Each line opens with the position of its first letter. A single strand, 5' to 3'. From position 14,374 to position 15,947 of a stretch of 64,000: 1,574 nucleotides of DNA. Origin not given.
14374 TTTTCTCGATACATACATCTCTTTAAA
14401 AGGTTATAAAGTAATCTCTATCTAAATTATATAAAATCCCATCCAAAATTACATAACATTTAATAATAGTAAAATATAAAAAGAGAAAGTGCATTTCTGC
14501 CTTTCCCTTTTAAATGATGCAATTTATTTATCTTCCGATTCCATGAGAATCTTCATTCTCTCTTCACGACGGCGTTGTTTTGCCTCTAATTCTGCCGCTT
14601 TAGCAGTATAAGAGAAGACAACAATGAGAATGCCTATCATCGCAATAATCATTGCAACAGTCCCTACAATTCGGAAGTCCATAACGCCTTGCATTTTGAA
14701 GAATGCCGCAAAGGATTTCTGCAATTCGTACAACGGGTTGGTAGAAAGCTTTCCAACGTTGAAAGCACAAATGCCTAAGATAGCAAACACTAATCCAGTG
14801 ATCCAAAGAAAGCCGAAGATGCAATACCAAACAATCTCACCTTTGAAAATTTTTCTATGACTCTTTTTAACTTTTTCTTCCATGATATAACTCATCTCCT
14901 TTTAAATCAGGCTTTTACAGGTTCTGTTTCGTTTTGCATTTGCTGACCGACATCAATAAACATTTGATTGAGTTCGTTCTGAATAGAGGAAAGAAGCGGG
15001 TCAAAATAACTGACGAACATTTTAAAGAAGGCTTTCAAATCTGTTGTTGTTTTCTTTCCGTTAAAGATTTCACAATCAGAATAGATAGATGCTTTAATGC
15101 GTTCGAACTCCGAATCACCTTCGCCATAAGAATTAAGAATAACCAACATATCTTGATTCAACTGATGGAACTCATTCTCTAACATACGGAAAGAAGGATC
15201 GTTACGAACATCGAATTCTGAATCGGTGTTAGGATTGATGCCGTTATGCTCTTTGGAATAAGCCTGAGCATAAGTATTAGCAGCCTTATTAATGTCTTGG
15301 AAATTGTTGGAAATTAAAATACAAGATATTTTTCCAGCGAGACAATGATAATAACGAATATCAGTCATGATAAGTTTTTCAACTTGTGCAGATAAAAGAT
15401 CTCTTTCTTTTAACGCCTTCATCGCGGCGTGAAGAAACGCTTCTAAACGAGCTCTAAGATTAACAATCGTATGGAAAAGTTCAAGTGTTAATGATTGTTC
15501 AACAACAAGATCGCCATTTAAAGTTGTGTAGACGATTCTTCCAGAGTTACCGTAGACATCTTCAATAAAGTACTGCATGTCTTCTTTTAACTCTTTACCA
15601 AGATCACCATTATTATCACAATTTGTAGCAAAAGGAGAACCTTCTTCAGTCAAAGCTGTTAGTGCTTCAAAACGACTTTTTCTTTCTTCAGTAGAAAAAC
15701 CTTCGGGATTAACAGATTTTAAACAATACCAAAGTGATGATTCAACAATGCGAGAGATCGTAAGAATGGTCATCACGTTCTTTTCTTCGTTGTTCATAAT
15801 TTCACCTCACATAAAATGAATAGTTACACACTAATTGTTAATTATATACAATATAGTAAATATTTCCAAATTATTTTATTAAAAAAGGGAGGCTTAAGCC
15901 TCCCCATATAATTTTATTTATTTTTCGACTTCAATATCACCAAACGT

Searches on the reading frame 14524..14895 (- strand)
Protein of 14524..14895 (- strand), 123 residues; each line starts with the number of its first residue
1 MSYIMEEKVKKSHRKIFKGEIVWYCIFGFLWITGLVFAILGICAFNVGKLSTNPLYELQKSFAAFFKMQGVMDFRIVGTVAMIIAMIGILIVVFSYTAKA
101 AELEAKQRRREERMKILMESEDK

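Call 4: search_protein_families(library=pfam, proteins=[window:14524-14895:-], max_evalue=1)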
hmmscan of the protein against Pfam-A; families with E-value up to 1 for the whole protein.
window:14524-14895:- (123 aa): 7 families
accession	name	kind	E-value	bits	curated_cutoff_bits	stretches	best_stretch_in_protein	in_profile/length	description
PF10177.14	DUF2371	-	0.0011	19.8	22.9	1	8-49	21-62/143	Uncharacterised conserved protein (DUF2371)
PF15471.11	TMEM171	-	0.0043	16.6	27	1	22-112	109-197/320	Transmembrane protein family 171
PF20990.2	DUF2207_C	-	0.025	14.8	33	1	6-100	115-196/247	Predicted membrane protein (DUF2207) C-terminal domain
PF13179.11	DUF4006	-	0.038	14.4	22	0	27-61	14-51/64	Family of unknown function (DUF4006)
PF00689.26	Cation_ATPase_C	-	0.063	13.5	27.3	1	4-95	33-102/175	Cation transporting ATPase, C-terminus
PF00558.24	Vpu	-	0.11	12.8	24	1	74-122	4-51/81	Vpu protein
PF12420.13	DUF3671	-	0.29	11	34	1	10-99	148-210/223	Fam-L, Fam-M like protein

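Call 5: search_protein_families(library=ncbifam, proteins=[window:14524-14895:-], max_evalue=1)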
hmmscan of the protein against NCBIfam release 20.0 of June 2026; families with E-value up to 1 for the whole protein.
window:14524-14895:- (123 aa): 3 families
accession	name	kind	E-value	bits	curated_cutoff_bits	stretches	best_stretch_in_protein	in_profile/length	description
NF040945.1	CCC_membrane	equivalog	0.00074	19.8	65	1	31-112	17-93/99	CCC motif membrane protein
NF050115.1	membrane_Rv2732c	subfamily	0.012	15.2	60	1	76-113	131-168/177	Rv2732c family membrane protein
NF033218.1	anchor_AmaP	equivalog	0.054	13.3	55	1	19-104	4-79/166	alkaline shock response membrane anchor protein AmaP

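Call 67: search_protein_families(library=padloc, proteins=[window:14524-14895:-], max_evalue=0.1)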
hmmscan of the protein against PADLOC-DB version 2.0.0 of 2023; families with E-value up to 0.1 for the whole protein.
window:14524-14895:- (123 aa): 0 families

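Call 68: search_protein_families(library=phrogs, proteins=[window:14524-14895:-], max_evalue=0.1)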
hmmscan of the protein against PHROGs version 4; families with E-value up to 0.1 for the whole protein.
window:14524-14895:- (123 aa): 1 family
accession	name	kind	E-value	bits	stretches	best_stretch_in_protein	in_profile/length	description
phrog_34780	-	unknown function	0.0049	18.2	1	72-110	38-76/77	-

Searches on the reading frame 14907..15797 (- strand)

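Call 4: search_protein_families(library=pfam, proteins=[window:14907-15797:-], max_evalue=1)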
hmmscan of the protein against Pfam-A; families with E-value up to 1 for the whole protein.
window:14907-15797:- (296 aa): 1 family
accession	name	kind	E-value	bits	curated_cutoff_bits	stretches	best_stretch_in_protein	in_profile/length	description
PF02811.25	PHP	-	0.12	13.1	26.4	1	128-189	104-161/164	PHP domain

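Call 5: search_protein_families(library=ncbifam, proteins=[window:14907-15797:-], max_evalue=1)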
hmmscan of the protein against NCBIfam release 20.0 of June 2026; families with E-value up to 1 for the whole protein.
window:14907-15797:- (296 aa): 1 family
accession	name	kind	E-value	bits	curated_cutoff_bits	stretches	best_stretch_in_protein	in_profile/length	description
NF047678.1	LIC10486_fam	equivalog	0.034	13.2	500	1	81-166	109-191/363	LIC10486 family protein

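Call 67: search_protein_families(library=padloc, proteins=[window:14907-15797:-], max_evalue=0.1)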
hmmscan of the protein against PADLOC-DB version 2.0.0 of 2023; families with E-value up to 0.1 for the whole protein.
window:14907-15797:- (296 aa): 0 families

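Call 68: search_protein_families(library=phrogs, proteins=[window:14907-15797:-], max_evalue=0.1)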
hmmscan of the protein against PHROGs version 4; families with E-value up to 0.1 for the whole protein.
window:14907-15797:- (296 aa): 0 families
